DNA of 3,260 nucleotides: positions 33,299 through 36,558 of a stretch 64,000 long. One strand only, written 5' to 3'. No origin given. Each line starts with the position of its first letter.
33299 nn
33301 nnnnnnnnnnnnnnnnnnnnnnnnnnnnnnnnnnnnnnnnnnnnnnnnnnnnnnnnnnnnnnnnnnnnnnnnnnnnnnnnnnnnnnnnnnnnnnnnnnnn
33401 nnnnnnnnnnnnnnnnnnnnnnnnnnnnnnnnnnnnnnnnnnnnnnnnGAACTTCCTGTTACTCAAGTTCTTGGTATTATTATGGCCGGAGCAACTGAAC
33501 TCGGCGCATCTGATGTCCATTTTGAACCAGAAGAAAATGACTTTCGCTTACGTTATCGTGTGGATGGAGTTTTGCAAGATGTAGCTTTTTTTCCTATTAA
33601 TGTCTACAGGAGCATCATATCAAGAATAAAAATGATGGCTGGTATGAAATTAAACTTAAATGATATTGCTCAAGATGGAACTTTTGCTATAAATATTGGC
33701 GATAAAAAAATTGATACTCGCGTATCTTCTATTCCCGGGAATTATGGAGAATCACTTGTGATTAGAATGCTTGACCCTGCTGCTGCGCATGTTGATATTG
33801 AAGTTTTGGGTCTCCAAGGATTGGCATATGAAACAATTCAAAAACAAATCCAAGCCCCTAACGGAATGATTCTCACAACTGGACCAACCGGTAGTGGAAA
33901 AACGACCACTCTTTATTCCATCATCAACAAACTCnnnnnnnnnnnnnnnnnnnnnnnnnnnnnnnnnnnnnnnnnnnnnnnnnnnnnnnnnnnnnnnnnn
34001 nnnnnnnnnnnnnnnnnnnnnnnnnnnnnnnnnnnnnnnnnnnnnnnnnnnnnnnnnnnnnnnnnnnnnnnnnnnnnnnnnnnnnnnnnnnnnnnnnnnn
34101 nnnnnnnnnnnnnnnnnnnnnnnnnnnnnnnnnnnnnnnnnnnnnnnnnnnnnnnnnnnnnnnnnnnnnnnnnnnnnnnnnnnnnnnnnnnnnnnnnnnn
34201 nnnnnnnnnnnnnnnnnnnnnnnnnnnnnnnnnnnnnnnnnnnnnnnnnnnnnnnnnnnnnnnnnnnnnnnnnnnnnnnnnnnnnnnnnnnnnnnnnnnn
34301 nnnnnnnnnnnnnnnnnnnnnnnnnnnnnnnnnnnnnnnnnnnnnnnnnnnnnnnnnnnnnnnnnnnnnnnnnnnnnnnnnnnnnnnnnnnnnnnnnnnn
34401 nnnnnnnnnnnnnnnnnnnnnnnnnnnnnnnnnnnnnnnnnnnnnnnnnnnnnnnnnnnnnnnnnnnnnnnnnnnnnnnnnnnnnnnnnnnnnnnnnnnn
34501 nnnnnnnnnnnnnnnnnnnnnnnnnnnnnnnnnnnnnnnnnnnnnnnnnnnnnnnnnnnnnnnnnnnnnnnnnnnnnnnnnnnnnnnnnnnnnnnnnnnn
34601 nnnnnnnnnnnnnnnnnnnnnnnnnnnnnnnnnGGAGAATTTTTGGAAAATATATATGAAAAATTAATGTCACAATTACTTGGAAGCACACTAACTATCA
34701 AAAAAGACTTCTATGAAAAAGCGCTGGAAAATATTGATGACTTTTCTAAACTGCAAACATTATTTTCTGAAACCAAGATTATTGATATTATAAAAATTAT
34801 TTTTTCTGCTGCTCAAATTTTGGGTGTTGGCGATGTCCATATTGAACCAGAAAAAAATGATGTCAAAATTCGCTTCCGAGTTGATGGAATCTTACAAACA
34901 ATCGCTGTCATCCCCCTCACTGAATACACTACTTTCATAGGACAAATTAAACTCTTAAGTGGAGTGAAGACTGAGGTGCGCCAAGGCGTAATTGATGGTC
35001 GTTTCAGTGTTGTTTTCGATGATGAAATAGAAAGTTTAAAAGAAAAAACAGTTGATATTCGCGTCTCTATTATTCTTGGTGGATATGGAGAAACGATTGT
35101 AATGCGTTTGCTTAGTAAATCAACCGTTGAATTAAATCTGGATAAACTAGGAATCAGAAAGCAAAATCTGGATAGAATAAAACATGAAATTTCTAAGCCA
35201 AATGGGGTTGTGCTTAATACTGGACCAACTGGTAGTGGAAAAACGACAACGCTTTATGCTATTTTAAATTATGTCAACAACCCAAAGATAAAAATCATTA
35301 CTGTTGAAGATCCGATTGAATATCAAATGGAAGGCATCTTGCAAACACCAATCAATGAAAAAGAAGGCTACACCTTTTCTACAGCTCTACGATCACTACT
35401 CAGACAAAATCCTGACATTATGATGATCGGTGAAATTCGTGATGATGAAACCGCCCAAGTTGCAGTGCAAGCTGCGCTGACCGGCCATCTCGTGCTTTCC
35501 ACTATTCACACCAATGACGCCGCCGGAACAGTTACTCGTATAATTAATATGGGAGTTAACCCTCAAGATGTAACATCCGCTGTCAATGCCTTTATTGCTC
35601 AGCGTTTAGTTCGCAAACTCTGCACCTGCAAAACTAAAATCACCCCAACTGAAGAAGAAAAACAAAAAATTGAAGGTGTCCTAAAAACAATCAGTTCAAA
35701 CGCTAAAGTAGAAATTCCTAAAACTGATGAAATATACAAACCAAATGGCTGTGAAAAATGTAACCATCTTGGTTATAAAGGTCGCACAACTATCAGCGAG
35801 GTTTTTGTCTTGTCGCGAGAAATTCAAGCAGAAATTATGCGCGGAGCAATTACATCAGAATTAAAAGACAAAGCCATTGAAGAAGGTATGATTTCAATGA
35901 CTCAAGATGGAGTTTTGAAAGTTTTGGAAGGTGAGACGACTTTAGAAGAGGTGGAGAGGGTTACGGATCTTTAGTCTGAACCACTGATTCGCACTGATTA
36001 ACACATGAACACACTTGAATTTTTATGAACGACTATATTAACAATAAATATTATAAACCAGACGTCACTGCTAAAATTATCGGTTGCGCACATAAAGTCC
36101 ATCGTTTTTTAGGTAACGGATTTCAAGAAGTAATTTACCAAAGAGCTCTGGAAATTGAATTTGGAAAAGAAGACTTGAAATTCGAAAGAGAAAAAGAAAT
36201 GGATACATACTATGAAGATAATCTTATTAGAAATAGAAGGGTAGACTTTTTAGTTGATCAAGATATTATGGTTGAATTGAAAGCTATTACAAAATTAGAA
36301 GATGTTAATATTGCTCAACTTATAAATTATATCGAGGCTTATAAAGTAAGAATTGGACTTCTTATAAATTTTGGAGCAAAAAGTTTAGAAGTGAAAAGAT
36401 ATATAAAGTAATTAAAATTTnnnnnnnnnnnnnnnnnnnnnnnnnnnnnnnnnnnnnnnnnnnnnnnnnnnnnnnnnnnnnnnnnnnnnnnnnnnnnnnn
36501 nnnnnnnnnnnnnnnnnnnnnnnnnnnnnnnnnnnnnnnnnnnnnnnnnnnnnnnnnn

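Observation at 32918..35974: Single polypeptide containing two complete GspE/PilB secretion ATPase units in tandem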

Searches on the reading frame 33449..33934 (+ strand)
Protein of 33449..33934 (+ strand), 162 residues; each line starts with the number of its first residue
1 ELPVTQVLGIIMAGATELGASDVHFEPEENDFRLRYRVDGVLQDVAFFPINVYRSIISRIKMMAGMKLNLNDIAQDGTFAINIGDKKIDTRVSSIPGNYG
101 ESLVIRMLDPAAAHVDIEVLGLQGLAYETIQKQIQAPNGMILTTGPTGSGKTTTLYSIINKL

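Call 75: search_solved_structures(query=window:33449-33934:+, max_evalue=1e-10, show_alignments=4)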
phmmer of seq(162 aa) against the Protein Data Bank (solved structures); distinct sequences matched with E-value up to 1e-10: 12.
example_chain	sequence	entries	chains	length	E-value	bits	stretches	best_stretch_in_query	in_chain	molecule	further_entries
3jc8_Ba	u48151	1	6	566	2.7e-36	128.2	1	2-161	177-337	Type IV-A pilus assembly ATPase PilB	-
5zfr_A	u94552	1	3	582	4.5e-35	124.2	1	2-161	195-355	Type IV pilus biogenesis ATPase PilB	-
5tsg_B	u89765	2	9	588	1.3e-34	122.7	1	2-161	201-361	Type IV pilus biogenesis ATPase PilB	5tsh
6olj_C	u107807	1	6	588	1.3e-34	122.7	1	2-161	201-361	Type IV pilus biogenesis ATPase PilB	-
1p9r_A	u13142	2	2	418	6.5e-34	120.5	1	2-160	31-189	General secretion pathway protein E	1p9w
4kss_A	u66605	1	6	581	1.2e-33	119.6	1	2-160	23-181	Type II secretion system protein E, hemolysin-coregulated protein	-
4ksr_A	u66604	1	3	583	1.2e-33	119.6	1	2-160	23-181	Type II secretion system protein E, Hemolysin-coregulated protein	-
4pht_A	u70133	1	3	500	1.6e-33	119.2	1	2-160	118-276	General secretory pathway protein E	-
5it5_F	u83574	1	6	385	3.5e-27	98.6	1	19-161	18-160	ATP binding motif-containing protein PilF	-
5oiu_A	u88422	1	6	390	3.5e-27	98.6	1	19-161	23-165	Type IV pilus assembly protein PilF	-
6ejf_A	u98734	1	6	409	4e-27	98.4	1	19-161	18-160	Type IV pilus assembly protein PilF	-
6f8l_G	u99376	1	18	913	1.5e-26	96.6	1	19-161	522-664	Type IV pilus assembly protein PilF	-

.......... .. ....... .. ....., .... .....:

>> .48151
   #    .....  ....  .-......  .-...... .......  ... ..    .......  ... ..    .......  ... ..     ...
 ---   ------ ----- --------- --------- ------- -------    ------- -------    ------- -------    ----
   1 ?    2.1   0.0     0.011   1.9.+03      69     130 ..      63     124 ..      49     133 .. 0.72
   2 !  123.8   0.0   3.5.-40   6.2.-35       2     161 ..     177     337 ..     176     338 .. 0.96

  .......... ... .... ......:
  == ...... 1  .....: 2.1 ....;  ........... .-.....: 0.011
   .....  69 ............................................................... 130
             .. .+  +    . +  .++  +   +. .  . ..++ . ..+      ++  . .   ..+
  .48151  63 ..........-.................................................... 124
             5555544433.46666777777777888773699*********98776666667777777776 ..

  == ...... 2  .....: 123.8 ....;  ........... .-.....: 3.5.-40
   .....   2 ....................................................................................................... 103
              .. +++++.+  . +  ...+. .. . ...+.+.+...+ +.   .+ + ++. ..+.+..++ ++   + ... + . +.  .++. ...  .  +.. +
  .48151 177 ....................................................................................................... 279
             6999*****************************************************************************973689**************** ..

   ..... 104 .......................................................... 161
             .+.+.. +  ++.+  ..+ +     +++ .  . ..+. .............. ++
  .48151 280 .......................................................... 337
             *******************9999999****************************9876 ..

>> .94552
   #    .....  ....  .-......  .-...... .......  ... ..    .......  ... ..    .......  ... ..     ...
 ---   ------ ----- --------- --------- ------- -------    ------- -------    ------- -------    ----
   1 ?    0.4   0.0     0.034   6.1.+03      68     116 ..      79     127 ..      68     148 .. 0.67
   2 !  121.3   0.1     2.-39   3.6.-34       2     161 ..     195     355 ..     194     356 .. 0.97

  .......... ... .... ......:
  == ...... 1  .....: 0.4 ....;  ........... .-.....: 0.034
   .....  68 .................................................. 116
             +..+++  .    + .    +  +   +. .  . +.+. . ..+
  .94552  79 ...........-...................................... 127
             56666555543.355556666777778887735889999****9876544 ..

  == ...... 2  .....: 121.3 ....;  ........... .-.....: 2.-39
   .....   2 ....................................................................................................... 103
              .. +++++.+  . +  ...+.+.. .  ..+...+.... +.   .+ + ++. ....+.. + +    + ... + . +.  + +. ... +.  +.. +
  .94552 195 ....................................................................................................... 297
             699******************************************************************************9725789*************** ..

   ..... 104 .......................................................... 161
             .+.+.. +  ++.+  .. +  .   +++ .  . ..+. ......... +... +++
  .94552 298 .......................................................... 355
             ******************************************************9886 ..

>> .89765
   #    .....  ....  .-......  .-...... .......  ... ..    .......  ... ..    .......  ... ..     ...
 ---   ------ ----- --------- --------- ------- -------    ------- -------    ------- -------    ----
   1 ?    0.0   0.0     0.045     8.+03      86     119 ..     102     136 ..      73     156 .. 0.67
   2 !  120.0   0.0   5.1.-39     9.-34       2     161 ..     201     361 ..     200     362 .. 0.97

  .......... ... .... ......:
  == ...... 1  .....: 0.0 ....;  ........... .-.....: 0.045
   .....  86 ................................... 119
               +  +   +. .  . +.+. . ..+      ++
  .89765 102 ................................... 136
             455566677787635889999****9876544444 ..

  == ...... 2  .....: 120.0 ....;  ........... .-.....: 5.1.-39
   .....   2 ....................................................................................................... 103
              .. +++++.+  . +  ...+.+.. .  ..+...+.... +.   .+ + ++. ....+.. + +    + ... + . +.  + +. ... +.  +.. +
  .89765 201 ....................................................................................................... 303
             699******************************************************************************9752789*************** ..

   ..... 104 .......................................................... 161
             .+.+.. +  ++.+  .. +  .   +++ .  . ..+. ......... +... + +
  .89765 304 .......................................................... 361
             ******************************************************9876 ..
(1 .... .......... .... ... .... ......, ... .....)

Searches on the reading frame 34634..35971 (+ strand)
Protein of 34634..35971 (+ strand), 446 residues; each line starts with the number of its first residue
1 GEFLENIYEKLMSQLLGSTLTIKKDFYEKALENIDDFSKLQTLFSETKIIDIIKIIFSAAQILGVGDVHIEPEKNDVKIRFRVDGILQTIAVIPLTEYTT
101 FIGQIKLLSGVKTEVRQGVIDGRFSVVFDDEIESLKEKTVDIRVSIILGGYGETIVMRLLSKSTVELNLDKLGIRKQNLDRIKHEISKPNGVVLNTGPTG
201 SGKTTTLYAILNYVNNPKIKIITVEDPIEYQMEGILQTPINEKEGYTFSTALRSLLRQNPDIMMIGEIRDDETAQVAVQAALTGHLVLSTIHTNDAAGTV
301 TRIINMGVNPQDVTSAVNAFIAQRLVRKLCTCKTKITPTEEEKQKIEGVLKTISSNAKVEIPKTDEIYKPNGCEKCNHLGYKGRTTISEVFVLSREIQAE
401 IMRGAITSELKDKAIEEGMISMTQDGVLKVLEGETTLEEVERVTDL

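Call 53: search_protein_families(library=ncbifam, proteins=[window:34634-35971:+], max_evalue=1e-20)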
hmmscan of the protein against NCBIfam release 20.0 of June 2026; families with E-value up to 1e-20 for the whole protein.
window:34634-35971:+ (446 aa): 7 families
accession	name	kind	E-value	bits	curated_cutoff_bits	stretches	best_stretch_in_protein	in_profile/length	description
TIGR02533.1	type_II_gspE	equivalog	2.5e-130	435.4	630.25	1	5-444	63-486/486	type II secretion system ATPase GspE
TIGR02538.1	type_IV_pilB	equivalog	4.8e-123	411.7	675.65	1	31-444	163-562/564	type IV-A pilus assembly ATPase PilB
NF007755.0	PRK10436.1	equivalog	1.5e-105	353.6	617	1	39-444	75-459/465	type II secretion system protein GspE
NF053534.1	T4PilAsmATPsTfpB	equivalog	3.3e-104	349.4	850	1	30-444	181-582/584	type IV pilus assembly ATPase TfpB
NF041000.1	ATPase_ComGA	equivalog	8.7e-69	231.5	300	1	56-327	3-266/267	competence type IV pilus ATPase ComGA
TIGR01420.1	pilT_fam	subfamily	6.2e-48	163.8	319.1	1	63-328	12-270/343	PilT/PilU family type 4a pilus ATPase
TIGR02525.1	plasmid_TraJ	equivalog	1.3e-27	96.7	368.3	1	156-316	121-280/372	plasmid transfer ATPase TraJ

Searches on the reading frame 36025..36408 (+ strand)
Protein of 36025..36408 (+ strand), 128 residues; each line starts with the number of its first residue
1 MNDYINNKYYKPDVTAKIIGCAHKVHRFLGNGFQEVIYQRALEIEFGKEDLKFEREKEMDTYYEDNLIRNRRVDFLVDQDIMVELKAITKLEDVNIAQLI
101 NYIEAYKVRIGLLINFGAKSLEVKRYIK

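Call 13: search_protein_families(library=pfam, proteins=[window:36025-36408:+], max_evalue=0.001)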
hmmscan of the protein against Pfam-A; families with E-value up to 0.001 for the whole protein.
window:36025-36408:+ (128 aa): 1 family
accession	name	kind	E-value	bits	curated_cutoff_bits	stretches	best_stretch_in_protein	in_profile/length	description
PF13366.12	PDDEXK_3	-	6.1e-36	123.8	22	1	13-125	2-116/117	PD-(D/E)XK nuclease superfamily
